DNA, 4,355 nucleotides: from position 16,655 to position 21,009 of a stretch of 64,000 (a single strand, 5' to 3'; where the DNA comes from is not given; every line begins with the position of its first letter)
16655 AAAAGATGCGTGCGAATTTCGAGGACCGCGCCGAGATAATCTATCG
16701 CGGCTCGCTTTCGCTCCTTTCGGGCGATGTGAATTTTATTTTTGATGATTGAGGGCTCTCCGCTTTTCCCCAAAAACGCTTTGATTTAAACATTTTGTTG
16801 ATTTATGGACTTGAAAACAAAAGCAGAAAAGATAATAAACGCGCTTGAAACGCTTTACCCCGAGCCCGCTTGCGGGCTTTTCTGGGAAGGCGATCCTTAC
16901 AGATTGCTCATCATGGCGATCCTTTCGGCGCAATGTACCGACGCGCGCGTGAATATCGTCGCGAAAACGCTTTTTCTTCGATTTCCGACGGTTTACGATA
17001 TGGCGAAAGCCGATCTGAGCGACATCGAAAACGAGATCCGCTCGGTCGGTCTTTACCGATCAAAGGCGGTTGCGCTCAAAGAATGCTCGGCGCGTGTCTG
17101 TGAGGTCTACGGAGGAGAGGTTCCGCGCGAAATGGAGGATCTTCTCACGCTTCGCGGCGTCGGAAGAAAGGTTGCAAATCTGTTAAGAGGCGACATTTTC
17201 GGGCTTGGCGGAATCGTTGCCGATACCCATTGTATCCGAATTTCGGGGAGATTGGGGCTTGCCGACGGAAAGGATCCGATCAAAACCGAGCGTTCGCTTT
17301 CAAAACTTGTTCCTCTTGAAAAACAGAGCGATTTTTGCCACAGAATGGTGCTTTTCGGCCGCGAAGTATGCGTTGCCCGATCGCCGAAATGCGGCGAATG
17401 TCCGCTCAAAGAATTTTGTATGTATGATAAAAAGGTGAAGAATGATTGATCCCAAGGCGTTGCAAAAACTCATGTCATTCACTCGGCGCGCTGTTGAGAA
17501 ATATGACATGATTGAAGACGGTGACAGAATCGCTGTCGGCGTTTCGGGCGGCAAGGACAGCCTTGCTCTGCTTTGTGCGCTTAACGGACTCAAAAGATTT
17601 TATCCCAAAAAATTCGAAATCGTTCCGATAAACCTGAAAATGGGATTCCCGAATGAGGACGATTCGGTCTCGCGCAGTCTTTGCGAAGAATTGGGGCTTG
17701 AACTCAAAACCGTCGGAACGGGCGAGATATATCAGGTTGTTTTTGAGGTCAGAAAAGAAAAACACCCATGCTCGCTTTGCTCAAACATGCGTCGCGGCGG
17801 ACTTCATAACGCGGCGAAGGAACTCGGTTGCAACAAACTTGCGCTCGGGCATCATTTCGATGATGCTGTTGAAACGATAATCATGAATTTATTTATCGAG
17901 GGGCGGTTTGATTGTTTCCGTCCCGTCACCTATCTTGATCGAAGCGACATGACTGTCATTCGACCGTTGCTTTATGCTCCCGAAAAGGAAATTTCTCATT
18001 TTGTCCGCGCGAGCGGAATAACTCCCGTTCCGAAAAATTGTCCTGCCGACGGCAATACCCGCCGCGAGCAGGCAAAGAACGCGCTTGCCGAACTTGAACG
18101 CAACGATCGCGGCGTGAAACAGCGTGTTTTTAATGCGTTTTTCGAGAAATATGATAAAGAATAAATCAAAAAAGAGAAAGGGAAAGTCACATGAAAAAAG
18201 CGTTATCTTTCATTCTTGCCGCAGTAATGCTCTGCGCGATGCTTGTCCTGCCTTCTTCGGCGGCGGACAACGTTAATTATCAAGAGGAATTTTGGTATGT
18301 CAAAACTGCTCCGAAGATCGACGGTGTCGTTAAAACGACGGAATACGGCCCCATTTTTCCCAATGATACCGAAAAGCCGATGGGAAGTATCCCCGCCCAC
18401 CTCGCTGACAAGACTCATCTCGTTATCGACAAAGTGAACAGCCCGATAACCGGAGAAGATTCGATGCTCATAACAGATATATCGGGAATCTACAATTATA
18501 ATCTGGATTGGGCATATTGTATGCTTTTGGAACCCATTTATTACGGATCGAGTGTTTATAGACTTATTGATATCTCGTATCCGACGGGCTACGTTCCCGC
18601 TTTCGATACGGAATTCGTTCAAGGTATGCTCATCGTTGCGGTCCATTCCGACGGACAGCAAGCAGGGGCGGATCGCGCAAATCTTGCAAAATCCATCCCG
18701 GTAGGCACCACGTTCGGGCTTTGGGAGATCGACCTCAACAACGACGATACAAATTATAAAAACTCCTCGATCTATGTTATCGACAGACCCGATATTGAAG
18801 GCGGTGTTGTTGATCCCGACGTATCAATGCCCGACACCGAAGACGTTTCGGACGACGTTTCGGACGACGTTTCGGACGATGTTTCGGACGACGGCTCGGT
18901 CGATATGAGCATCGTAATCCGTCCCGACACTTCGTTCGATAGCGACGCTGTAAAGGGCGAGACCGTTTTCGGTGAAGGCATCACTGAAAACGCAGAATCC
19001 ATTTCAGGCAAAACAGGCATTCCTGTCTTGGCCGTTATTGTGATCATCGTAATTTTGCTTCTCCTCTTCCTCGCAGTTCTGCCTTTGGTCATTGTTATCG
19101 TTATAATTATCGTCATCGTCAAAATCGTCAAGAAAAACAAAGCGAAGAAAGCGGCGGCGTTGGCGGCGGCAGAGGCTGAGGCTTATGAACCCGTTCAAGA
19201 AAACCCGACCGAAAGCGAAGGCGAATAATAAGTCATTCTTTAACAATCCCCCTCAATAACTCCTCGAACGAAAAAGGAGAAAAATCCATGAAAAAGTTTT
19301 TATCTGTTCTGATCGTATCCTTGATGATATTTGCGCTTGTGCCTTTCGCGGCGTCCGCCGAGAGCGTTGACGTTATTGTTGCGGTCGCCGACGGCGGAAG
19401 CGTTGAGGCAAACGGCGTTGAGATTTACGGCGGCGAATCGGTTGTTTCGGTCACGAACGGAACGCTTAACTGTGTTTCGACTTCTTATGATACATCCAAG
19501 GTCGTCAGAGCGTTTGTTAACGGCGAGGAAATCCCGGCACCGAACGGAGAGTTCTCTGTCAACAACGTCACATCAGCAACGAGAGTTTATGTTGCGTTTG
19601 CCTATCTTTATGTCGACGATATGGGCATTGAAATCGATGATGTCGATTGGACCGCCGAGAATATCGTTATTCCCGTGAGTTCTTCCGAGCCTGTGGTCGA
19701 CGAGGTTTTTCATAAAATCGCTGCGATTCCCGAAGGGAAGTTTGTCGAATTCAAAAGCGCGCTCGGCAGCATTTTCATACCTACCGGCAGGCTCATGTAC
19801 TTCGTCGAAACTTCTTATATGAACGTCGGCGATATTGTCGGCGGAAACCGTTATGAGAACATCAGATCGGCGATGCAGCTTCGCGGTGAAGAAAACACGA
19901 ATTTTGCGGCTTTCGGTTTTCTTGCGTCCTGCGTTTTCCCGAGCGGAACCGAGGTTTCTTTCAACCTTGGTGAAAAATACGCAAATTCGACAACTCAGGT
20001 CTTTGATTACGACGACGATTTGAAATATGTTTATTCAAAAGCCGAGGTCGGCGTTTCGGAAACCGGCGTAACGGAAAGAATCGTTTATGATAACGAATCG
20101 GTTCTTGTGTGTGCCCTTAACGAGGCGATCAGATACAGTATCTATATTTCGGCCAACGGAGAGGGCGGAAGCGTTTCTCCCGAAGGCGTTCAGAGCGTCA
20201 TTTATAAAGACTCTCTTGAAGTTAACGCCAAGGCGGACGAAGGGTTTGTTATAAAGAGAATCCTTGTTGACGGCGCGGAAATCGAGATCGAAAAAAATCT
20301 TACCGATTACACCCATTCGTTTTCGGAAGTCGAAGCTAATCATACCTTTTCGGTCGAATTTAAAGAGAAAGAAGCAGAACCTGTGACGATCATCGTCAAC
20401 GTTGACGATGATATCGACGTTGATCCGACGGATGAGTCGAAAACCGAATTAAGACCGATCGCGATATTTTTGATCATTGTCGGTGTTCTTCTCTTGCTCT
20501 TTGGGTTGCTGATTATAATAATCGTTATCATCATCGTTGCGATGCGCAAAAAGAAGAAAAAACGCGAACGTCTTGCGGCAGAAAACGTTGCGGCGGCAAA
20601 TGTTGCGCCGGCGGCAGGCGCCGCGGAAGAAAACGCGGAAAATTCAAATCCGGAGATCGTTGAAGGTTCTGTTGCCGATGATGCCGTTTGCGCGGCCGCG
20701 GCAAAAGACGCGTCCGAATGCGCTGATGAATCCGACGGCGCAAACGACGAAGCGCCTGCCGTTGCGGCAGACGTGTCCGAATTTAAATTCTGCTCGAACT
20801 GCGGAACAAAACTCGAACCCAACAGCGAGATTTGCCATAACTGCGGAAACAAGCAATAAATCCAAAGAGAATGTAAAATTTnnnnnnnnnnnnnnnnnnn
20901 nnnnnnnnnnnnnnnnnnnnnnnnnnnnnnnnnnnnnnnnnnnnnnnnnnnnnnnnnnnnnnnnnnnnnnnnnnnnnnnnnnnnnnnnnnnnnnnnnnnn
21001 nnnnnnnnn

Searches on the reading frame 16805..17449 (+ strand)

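Call 13: search_protein_families(library=pfam, proteins=[window:16805-17449:+], max_evalue=0.01)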
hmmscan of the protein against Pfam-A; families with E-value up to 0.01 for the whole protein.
window:16805-17449:+ (214 aa): 3 families
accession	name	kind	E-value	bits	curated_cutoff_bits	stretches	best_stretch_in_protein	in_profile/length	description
PF00730.31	HhH-GPD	-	2.2e-20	73.4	26.2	1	36-170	1-107/108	HhH-GPD superfamily base excision DNA repair protein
PF10576.14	EndIII_4Fe-2S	-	3.2e-07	30.9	20.5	1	189-205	1-17/17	Iron-sulfur binding domain of endonuclease III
PF00633.29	HHH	-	0.00016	21.8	24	1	102-127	2-27/30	Helix-hairpin-helix motif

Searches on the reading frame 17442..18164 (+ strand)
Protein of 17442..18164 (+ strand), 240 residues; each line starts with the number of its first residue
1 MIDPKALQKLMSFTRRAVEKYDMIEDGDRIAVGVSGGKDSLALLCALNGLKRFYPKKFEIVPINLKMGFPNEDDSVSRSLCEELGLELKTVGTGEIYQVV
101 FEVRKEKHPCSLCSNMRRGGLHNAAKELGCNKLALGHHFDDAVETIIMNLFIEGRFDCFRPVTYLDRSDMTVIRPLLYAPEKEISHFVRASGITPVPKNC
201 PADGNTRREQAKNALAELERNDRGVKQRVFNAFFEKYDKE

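Call 13: search_protein_families(library=pfam, proteins=[window:17442-18164:+], max_evalue=0.01)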
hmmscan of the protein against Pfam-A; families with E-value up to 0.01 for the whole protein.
window:17442-18164:+ (240 aa): 2 families
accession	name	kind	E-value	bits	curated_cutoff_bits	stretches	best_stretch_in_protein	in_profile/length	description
PF01171.26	ATP_bind_3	-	8.1e-18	65.2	27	1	30-196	2-164/182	PP-loop family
PF02540.23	NAD_synthase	-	0.0096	15.5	21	0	8-108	3-96/242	NAD synthase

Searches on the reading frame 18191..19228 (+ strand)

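Call 13: search_protein_families(library=pfam, proteins=[window:18191-19228:+], max_evalue=0.01)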
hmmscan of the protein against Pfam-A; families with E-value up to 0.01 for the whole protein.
window:18191-19228:+ (345 aa): 0 families

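Call 15: search_protein_families(library=ncbifam, proteins=[window:18191-19228:+], max_evalue=0.1)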
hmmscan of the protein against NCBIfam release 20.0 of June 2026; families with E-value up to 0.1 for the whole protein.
window:18191-19228:+ (345 aa): 3 families
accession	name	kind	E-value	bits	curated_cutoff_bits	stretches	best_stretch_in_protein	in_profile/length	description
NF041742.1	WGxxGxxG_fam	subfamily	0.011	16.3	35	1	1-32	1-32/69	WGxxGxxG family protein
NF047418.1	teichoic_AuxB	equivalog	0.045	12.7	300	1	280-339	115-175/345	lipoteichoic acid stability factor AuxB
NF006283.1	PRK08455.1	equivalog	0.076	12.6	187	0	283-333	19-65/182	flagellar basal body-associated protein FliL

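Call 26: search_protein_families(library=pfam, proteins=[window:18191-19228:+], max_evalue=1)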
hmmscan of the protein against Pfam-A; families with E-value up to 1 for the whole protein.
window:18191-19228:+ (345 aa): 4 families
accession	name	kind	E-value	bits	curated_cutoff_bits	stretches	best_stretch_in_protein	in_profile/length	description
PF00664.28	ABC_membrane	-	0.014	15.5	28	1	262-332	113-184/274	ABC transporter transmembrane region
PF15330.11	SIT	-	0.032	15.2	27.6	1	288-341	1-50/114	SHP2-interacting transmembrane adaptor protein, SIT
PF16118.10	DUF4834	-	0.21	12.9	27.8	1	286-328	7-48/99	Domain of unknown function (DUF4834)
PF15106.11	TMEM156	-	0.47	10.2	27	1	292-319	177-205/226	TMEM156 protein family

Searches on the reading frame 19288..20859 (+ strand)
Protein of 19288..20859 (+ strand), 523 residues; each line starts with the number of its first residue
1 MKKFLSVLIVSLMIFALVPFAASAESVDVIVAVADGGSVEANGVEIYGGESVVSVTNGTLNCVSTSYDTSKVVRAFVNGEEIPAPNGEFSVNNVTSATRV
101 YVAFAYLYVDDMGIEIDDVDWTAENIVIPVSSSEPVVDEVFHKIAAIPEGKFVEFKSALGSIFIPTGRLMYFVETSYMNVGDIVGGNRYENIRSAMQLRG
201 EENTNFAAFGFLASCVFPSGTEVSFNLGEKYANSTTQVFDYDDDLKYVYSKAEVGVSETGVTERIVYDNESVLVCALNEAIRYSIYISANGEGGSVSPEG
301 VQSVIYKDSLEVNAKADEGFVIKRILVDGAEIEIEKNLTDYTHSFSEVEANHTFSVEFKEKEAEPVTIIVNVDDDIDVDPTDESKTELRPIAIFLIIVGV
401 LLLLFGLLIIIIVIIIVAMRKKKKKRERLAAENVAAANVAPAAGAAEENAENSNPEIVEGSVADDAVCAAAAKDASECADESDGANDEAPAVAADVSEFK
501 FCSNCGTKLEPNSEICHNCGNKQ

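Call 13: search_protein_families(library=pfam, proteins=[window:19288-20859:+], max_evalue=0.01)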
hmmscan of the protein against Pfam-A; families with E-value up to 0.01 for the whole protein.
window:19288-20859:+ (523 aa): 5 families
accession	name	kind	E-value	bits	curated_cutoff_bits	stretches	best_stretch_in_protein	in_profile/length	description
PF13240.11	Zn_Ribbon_1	-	8.7e-06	25.8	25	1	501-522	1-22/23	zinc-ribbon domain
PF13248.11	Zn_ribbon_3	-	0.00015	21.6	27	1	502-522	5-25/26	zinc-ribbon domain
PF12773.13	DZR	-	0.0019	18.8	27.3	1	499-520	24-45/45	Double zinc ribbon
PF09297.16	Zn_ribbon_NUD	-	0.0032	17.6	24.8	1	499-521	3-29/32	NADH pyrophosphatase zinc ribbon domain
PF15345.11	TMEM51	-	0.0073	16.5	25.5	0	378-451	49-117/237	Transmembrane protein 51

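Call 15: search_protein_families(library=ncbifam, proteins=[window:19288-20859:+], max_evalue=0.1)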
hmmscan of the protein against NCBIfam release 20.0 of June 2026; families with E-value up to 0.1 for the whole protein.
window:19288-20859:+ (523 aa): 6 families
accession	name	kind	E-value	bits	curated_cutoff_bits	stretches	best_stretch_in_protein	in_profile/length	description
NF006283.1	PRK08455.1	equivalog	0.00086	19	187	1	385-452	11-77/182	flagellar basal body-associated protein FliL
NF049953.1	ribbon_DG_selen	exception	0.006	16.5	130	1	412-520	60-168/172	zinc ribbon-containing (seleno)protein DG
NF045510.1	4Cys_prefix_kin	domain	0.021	15.1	24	0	500-509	17-26/26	4-Cys prefix domain-containing protein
NF033218.1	anchor_AmaP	equivalog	0.036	13.8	55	1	370-422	26-73/166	alkaline shock response membrane anchor protein AmaP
NF058541.1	SusR_regulator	equivalog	0.043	13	480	1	382-446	296-350/515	SusR family glycan utilization regulator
NF041740.1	choice_anch_T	equivalog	0.067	12.3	70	1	4-70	2-65/259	choice-of-anchor T family protein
